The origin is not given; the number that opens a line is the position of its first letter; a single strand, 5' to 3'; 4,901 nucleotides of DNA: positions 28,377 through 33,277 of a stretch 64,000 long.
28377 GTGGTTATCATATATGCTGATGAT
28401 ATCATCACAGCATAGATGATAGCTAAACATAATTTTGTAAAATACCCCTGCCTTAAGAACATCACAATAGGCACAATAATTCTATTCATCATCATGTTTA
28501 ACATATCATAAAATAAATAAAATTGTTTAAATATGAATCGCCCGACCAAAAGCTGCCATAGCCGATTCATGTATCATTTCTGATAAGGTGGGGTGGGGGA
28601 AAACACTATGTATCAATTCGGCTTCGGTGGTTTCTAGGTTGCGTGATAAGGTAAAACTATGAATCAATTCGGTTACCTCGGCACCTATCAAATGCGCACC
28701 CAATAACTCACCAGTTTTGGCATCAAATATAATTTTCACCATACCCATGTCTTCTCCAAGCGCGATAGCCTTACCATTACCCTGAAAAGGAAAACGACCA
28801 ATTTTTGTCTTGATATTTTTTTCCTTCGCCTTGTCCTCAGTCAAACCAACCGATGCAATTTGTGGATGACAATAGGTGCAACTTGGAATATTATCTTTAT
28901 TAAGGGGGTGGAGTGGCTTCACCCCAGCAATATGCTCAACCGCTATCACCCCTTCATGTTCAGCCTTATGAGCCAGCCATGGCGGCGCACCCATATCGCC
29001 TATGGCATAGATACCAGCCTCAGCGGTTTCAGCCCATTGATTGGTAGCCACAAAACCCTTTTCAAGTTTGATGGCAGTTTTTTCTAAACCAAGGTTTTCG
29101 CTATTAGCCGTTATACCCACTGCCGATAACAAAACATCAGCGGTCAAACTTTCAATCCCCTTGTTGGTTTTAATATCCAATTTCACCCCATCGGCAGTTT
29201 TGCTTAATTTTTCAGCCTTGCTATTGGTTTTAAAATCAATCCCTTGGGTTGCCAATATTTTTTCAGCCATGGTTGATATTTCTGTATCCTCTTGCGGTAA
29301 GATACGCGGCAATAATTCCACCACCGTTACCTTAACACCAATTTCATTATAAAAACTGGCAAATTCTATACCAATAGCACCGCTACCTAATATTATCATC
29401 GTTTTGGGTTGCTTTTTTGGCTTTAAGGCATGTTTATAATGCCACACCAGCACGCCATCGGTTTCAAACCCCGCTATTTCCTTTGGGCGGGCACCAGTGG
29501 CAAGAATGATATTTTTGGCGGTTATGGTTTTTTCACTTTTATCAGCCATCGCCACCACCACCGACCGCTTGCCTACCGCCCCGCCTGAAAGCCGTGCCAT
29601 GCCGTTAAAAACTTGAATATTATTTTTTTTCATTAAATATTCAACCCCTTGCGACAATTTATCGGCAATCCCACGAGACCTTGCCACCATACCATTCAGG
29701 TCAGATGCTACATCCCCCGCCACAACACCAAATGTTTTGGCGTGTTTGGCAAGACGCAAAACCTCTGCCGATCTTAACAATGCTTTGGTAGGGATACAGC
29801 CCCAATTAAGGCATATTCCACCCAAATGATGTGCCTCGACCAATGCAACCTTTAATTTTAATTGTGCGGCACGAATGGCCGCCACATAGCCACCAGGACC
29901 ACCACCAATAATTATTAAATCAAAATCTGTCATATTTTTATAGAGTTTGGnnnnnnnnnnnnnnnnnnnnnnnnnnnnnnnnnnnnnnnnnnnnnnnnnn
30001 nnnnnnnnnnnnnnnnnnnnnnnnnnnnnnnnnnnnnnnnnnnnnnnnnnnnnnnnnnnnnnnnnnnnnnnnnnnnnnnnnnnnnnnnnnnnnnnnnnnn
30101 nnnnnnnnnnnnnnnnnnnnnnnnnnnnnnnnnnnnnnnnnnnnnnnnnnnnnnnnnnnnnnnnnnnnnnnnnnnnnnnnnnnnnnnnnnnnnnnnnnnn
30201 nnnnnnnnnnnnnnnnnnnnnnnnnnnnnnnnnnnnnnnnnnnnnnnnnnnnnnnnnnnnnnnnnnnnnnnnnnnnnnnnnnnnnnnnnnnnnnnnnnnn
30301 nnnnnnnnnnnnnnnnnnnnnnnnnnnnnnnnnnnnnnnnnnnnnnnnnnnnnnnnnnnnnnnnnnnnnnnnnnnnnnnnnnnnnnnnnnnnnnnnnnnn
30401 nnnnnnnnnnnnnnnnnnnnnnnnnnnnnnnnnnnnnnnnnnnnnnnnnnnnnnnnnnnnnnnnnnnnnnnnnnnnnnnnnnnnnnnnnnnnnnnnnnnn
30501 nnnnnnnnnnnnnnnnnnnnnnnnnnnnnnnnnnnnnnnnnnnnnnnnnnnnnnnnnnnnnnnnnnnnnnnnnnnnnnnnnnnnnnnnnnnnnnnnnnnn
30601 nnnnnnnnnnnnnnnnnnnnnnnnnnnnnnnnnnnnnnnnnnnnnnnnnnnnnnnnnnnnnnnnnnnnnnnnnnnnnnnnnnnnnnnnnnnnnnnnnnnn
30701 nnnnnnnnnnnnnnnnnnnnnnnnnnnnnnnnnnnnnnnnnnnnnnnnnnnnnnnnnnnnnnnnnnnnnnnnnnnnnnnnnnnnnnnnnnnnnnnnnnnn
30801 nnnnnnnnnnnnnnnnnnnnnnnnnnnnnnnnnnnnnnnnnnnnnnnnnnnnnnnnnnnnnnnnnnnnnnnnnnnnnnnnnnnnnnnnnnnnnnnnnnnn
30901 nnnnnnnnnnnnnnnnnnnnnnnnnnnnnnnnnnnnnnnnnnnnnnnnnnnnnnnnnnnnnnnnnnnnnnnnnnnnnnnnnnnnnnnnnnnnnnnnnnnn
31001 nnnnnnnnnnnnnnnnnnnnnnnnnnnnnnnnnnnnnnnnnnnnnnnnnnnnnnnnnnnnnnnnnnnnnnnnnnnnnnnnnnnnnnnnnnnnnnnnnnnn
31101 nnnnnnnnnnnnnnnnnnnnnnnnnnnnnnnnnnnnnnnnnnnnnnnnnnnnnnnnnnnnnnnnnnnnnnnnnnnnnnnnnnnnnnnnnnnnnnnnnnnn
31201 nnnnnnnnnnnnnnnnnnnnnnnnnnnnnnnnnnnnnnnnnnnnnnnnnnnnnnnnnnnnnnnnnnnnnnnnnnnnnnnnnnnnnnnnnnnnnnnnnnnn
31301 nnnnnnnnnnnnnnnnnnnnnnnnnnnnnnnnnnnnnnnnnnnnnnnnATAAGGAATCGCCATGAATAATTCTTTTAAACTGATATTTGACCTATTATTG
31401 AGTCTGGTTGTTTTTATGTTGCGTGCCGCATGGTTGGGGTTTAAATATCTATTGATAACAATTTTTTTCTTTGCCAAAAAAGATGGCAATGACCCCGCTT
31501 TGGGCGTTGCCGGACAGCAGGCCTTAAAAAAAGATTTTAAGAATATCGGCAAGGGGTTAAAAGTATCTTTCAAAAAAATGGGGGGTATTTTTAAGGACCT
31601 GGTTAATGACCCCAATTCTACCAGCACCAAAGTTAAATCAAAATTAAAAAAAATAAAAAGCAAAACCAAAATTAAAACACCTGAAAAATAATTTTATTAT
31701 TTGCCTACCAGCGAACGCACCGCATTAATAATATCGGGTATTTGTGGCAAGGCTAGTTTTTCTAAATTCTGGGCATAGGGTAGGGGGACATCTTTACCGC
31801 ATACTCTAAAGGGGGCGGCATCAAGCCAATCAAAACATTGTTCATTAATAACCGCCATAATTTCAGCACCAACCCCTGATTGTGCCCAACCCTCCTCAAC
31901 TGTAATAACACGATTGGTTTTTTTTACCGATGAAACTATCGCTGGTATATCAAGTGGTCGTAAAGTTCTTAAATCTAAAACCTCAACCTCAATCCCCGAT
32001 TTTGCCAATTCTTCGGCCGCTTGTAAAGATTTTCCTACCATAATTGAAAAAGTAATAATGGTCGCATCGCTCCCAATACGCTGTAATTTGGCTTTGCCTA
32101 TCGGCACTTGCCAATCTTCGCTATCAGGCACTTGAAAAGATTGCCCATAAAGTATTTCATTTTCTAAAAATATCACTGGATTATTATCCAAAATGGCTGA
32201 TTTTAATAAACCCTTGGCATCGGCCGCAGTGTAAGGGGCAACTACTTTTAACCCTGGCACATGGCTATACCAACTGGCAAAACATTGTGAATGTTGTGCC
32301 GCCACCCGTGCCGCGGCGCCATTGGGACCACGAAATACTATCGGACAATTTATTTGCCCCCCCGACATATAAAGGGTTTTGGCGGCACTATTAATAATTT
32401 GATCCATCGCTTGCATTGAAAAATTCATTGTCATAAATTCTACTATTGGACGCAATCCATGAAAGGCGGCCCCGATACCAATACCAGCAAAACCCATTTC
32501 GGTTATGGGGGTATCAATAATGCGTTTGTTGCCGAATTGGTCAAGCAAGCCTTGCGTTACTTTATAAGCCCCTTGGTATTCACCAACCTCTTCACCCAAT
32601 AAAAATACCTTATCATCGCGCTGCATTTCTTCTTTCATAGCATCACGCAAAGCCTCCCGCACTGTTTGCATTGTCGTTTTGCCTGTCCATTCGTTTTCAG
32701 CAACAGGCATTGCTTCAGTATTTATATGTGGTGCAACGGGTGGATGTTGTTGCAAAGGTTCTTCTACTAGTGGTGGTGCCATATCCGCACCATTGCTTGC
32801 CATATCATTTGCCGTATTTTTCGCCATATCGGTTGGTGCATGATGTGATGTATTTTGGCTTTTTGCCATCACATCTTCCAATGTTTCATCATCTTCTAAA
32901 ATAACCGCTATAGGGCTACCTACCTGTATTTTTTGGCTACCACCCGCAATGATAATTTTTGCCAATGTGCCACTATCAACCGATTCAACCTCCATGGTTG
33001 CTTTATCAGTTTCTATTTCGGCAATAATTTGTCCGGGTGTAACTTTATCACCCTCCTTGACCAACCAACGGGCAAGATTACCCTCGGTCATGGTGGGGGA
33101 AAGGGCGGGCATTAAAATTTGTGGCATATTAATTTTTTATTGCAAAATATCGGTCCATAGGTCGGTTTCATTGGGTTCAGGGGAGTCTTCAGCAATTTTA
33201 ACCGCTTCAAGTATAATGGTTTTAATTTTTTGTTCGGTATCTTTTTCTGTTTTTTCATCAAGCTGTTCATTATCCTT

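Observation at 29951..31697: The pdh operon has a lipoyl-less E2, and foreign small genes sit where the E2 5' end should be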

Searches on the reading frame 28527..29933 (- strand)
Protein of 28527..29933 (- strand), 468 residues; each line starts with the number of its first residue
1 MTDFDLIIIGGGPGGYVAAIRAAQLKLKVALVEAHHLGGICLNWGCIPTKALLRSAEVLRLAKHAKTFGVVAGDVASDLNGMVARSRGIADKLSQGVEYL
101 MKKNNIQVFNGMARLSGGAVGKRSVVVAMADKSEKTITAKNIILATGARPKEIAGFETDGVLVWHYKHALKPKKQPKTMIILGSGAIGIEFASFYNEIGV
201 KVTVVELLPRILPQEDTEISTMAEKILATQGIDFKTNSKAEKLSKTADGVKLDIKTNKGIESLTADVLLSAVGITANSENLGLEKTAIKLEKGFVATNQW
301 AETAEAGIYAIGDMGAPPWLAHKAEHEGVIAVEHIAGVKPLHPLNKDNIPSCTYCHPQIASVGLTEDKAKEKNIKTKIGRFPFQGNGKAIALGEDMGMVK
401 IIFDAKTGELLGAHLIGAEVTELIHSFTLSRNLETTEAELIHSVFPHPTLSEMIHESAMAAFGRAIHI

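Call 4: search_protein_families(library=pfam, proteins=[window:28527-29933:-], max_evalue=0.01)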
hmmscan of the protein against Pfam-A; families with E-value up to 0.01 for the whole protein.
window:28527-29933:- (468 aa): 13 families
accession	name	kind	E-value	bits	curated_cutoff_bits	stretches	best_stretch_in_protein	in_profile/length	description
PF07992.20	Pyr_redox_2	-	1.3e-63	215.5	26.1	1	4-328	1-291/291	Pyridine nucleotide-disulphide oxidoreductase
PF02852.28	Pyr_redox_dim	-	1.8e-35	121.9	25.3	1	349-457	1-109/110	Pyridine nucleotide-disulphide oxidoreductase, dimerisation domain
PF00070.33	Pyr_redox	-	2.9e-23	82.6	22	1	179-252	2-79/82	Pyridine nucleotide-disulphide oxidoreductase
PF13738.12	Pyr_redox_3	-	3.2e-12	46.8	30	1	133-312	119-305/305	Pyridine nucleotide-disulphide oxidoreductase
PF00890.30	FAD_binding_2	-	1e-08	35.3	20.4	1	5-37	1-33/414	FAD binding domain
PF01134.28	GIDA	-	3.3e-08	33.5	22.1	1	5-148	1-150/391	Glucose inhibited division protein A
PF03486.20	HI0933_like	-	3.7e-07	30.3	50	1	5-35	2-32/244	HI0933-like protein Rossmann domain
PF13450.12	NAD_binding_8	-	6.6e-07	30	21.9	1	8-41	1-35/68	NAD(P)-binding Rossmann-like domain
PF12831.13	FAD_oxidored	-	1.4e-06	28.4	27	1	5-147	1-145/416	FAD dependent oxidoreductase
PF13434.12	Lys_Orn_oxgnase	-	0.00026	20.7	21.3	1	125-219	134-233/339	L-lysine 6-monooxygenase/L-ornithine 5-monooxygenase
PF02826.25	2-Hacid_dh_C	-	0.0021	17.9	25.1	0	165-210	25-70/178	D-isomer specific 2-hydroxyacid dehydrogenase, NAD binding domain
PF01262.27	AlaDh_PNT_C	-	0.0027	17.6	23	0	175-245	27-79/214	Alanine dehydrogenase/PNT, C-terminal domain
PF01946.23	Thi4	-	0.0055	16.4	26.2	0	3-39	17-55/235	Thi4 family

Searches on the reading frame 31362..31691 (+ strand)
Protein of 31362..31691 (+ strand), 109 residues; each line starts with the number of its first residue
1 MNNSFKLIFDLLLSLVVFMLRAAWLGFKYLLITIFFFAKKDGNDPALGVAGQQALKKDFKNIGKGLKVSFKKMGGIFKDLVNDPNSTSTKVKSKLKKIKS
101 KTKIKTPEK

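Call 4: search_protein_families(library=pfam, proteins=[window:31362-31691:+], max_evalue=0.01)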
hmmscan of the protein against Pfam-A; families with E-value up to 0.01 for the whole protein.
window:31362-31691:+ (109 aa): 0 families

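Call 26: find_homologous_proteins(query=window:31362-31691:+, max_evalue=0.01)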
Query window:31362-31691:+ (109 aa): 1 proteins with E <= 0.01 among 21 candidates.
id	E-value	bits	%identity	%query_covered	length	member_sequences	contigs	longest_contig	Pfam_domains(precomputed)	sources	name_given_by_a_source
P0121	1.7e-61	222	100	100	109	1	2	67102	-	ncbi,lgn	ncbi:MAG: hypothetical protein ACR2NY_06610 [Alphaproteobacteria bacterium]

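Call 28: search_protein_families(library=phrogs, proteins=[window:31362-31688:+], max_evalue=1)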
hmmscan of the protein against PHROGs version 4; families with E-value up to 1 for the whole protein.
window:31362-31688:+ (109 aa): 1 family
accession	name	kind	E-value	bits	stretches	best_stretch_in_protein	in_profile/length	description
phrog_2497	-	head and packaging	0.0052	16.9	1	48-103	128-183/455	internal head protein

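Call 29: search_protein_families(library=ncbifam, proteins=[window:31362-31688:+], max_evalue=0.1)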
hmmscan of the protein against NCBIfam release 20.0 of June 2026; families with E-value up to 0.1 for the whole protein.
window:31362-31688:+ (109 aa): 0 families

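Call 44: find_encoding_contigs(protein=P0121, flank=5000, max_places=4)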
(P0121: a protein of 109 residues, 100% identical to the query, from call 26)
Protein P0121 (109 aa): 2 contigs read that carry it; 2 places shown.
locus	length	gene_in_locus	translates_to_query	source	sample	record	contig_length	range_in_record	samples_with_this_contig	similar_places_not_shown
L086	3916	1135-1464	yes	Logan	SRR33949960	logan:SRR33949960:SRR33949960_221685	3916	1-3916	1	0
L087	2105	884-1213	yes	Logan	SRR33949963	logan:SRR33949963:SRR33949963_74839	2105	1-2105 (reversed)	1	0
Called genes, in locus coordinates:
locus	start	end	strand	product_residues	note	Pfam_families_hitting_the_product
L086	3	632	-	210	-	?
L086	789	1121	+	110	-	-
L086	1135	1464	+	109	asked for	-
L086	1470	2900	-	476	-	PF00364:Biotin_lipoyl, PF25997:BSH_YhbJ, PF02779:Transket_pyr, PF02780:Transketolase_C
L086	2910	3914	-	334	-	?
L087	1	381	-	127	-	?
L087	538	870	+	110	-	-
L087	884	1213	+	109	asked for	-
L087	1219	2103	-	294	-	?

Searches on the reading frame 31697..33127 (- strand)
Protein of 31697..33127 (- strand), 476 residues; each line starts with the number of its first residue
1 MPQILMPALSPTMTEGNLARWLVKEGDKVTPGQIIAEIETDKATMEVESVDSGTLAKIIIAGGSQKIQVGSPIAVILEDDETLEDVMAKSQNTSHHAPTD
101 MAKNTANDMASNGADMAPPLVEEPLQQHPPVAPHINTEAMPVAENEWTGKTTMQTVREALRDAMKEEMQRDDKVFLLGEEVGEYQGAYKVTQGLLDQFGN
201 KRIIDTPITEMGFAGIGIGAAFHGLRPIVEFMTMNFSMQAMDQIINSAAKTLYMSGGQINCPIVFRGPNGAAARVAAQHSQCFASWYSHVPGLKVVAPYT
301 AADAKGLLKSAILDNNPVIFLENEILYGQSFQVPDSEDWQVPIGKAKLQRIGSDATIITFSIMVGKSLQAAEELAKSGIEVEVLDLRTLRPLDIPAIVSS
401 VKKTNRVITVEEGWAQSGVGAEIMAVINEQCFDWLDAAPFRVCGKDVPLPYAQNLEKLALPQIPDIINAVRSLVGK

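Call 4: search_protein_families(library=pfam, proteins=[window:31697-33127:-], max_evalue=0.01)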
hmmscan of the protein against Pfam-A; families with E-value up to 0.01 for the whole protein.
window:31697-33127:- (476 aa): 7 families
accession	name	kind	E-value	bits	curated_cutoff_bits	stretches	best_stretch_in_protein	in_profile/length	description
PF02779.29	Transket_pyr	-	1.1e-46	159.1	27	1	154-328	3-173/174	Transketolase, pyrimidine binding domain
PF02780.25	Transketolase_C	-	3.5e-39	134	25.9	1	344-466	1-124/124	Transketolase, C-terminal domain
PF00364.28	Biotin_lipoyl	-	1e-19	70.6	22.1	1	3-76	2-73/73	Biotin-requiring enzyme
PF13533.13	Biotin_lipoyl_2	-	5.3e-05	23.4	29.8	1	15-39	8-32/32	Biotin-lipoyl like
PF13375.12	RnfC_N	-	0.00023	21.6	25.6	1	16-80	39-99/101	RnfC Barrel sandwich hybrid domain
PF17147.9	PFOR_II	-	0.00034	21.4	27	1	354-424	2-75/102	Pyruvate:ferredoxin oxidoreductase core domain II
PF01551.29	Peptidase_M23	-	0.0047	17.5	28.7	0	16-42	50-76/96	Peptidase family M23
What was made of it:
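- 31697..33127 (-): pdhB, E1 beta with an N-terminal lipoyl domain (476 aa). Pfam finds Biotin_lipoyl, Transket_pyr and Transketolase_C (call 4).
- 32900..33121 (-): Lipoyl domain of PdhB (residues 3-76; lipoyl-lysine K42 in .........). Proposed to be the only swinging arm of the complex. PF00364, E 1e-19 (call 4).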

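Call 29: search_protein_families(library=ncbifam, proteins=[window:31697-33127:-], max_evalue=0.1)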
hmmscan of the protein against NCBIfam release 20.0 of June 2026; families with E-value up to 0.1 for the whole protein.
window:31697-33127:- (476 aa): 35 families (the best 25 are shown)
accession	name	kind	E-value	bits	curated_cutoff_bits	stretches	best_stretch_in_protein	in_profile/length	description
NF008854.0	PRK11892.1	equivalog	2.7e-226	751.6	454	1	3-474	4-462/464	pyruvate dehydrogenase complex E1 component subunit beta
NF006667.0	PRK09212.1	subfamily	4.1e-169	561.6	321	1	154-474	4-323/327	pyruvate dehydrogenase complex E1 component subunit beta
TIGR01349.1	PDHac_trf_mito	equivalog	1.4e-35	123.3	445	1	4-117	2-114/437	pyruvate dehydrogenase complex dihydrolipoamide acetyltransferase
NF004559.0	PRK05899.2-5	equivalog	2e-22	79.2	488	1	107-429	274-580/627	transketolase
NF011457.0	PRK14875.1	equivalog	3.9e-22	78.7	307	1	3-100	5-101/372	acetoin dehydrogenase dihydrolipoyllysine-residue acetyltransferase subunit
TIGR00204.1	dxs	equivalog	1.3e-21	76.8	465.95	1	193-430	345-572/616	1-deoxy-D-xylulose-5-phosphate synthase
NF004309.0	PRK05704.1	equivalog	2.5e-16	60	449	1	2-126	3-124/408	2-oxoglutarate dehydrogenase complex dihydrolipoyllysine-residue succinyltransferase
TIGR01347.1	sucB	equivalog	1e-15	57.9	378.65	1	3-137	2-133/404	dihydrolipoyllysine-residue succinyltransferase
NF008814.0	PRK11854.1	equivalog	9.6e-14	50.7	722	1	3-106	4-102/637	pyruvate dehydrogenase complex dihydrolipoyllysine-residue acetyltransferase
NF008968.0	PRK12315.1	subfamily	3.1e-13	48.9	510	1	145-425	270-535/582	1-deoxy-D-xylulose-5-phosphate synthase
TIGR01348.1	PDHac_trf_long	equivalog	7.6e-12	44.6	552.1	1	13-121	11-103/587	dihydrolipoyllysine-residue acetyltransferase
NF004556.0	PRK05899.2-2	equivalog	7.6e-12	44.3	575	1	336-430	503-596/639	transketolase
NF003933.0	PRK05444.2-2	equivalog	3.2e-11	42.4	395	1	193-431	328-561/606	1-deoxy-D-xylulose-5-phosphate synthase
TIGR02927.1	SucB_Actino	equivalog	7.9e-11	41.4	423.45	1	4-118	129-242/579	2-oxoglutarate dehydrogenase, E2 component, dihydrolipoamide succinyltransferase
NF006761.0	PRK09282.1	domain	9.7e-06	24.3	402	1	14-76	528-589/591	pyruvate carboxylase subunit B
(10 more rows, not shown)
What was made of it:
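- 31697..33127 (-): NF008854 scores 751.6 bits against a cut-off of 454 (call 29).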

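Call 53: search_solved_structures(query=window:31697-33127:-, max_evalue=1e-30)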
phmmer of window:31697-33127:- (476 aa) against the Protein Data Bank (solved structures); distinct sequences matched with E-value up to 1e-30: 17.
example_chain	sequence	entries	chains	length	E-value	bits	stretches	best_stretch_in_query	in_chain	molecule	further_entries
1ni4_B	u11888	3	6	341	4.6e-128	431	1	153-472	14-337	Pyruvate dehydrogenase E1 component: Beta subunit | Pyruvate dehydrogenase E1 component subunit beta | Pyruvate dehydrogenase E1 component subunit beta, mitocho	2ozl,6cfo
6cer_B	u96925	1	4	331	5.5e-128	430.7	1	154-472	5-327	Pyruvate dehydrogenase E1 component subunit beta, mitochondrial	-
3exe_B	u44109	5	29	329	7.6e-128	430.2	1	154-472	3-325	Pyruvate dehydrogenase E1 component subunit beta, mitochondrial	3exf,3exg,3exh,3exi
1um9_B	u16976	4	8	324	8.8e-82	278.4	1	153-471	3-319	2-oxo acid dehydrogenase beta subunit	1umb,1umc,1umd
3duf_B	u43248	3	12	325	9.7e-78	265.1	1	154-472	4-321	Pyruvate dehydrogenase E1 component subunit beta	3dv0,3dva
1w85_B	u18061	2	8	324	1.1e-77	264.9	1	154-472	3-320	PYRUVATE DEHYDROGENASE E1 COMPONENT, BETA SUBUNIT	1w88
1ik6_A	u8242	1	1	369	8.3e-72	245.5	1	149-470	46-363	pyruvate dehydrogenase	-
2bp7_B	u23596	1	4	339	3.4e-62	213.8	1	151-454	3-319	2-OXOISOVALERATE DEHYDROGENASE BETA SUBUNIT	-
1qs0_B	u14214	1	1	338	3.9e-62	213.7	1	151-454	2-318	2-OXOISOVALERATE DEHYDROGENASE BETA-SUBUNIT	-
1dtw_B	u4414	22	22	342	6e-59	203.1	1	144-461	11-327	BRANCHED-CHAIN ALPHA-KETO ACID DEHYDROGENASE BETA SUBUNIT | 2-OXOISOVALERATE DEHYDROGENASE BETA SUBUNIT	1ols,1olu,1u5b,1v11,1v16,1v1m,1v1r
2j9f_B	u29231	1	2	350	6.4e-59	203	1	144-461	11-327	2-OXOISOVALERATE DEHYDROGENASE BETA SUBUNIT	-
1olx_B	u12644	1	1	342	1.4e-57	198.6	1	144-461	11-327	2-OXOISOVALERATE DEHYDROGENASE BETA SUBUNIT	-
9j1w_A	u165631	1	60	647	2e-37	132.2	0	4-103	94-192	Acetyltransferase component of pyruvate dehydrogenase complex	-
8x03_A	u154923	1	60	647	2e-37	132.2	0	4-103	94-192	Acetyltransferase component of pyruvate dehydrogenase complex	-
8piu_B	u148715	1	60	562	1.1e-36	129.7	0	4-130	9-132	Dihydrolipoyllysine-residue acetyltransferase component of pyruvate dehydrogenase complex,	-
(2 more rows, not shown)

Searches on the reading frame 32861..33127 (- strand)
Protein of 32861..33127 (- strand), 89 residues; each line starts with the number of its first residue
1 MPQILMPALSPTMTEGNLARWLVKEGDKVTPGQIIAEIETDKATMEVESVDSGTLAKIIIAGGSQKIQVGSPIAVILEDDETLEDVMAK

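Call 43: find_homologous_proteins(query=window:32861-33127:-, max_evalue=1e-10)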
Query seq(89 aa) (89 aa): 7987 proteins with E <= 1e-10 among 8000 candidates; the best 120 are listed.
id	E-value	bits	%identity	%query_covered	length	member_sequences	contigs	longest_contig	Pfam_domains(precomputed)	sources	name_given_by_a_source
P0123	4.2e-37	143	66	87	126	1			PF00364.29,PF25997.1,PF26018.1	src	-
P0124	1.3e-32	129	66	89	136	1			PF25973.1,PF00364.29,PF25997.1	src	-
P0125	9.6e-31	123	74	91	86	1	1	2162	PF00364.29,PF25997.1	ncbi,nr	ncbi:MAG: biotin/lipoyl-binding protein, partial [Pseudomonadota bacterium]|nr:biotin/lipoyl-binding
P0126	4.0e-30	121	67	99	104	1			PF00364.29,PF25997.1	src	-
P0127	5.0e-30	121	69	97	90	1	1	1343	PF00364.29,PF25997.1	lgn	-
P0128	9.3e-30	120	70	97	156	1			PF02817.23,PF00364.29,PF25997.1,PF26018.1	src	-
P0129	1.5e-29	119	72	91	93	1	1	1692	PF00364.29,PF25997.1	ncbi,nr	ncbi:MAG: hypothetical protein P8M28_01340, partial [Alphaproteobacteria bacterium]|nr:hypothetical 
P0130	1.6e-29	119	69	96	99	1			PF00364.29,PF25997.1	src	-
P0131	1.7e-29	119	69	97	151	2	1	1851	PF00364.29,PF25997.1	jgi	-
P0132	1.9e-29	119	69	94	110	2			PF00364.29,PF25997.1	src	-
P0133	3.6e-29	118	71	91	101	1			PF25984.1,PF00364.29,PF25917.1,PF25997.1,PF26018.1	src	-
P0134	4.5e-29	118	74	88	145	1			PF00364.29,PF25997.1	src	-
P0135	7.3e-29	117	72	91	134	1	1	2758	PF00364.29,PF25997.1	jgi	-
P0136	7.4e-29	117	69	98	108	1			PF25984.1,PF00364.29,PF25997.1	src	-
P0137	7.5e-29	117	65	94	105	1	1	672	PF25984.1,PF00364.29,PF25997.1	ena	-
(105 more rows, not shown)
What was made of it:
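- On PDH complex whose only lipoyl domain is on E1 beta (proposed here): The scan of genome collections was used up, and the domain search of call 43 was uninformative.
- A database search meant to find one was uninformative (call 43).
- Tried and rejected: Lipoyl-domain database search (call 43).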
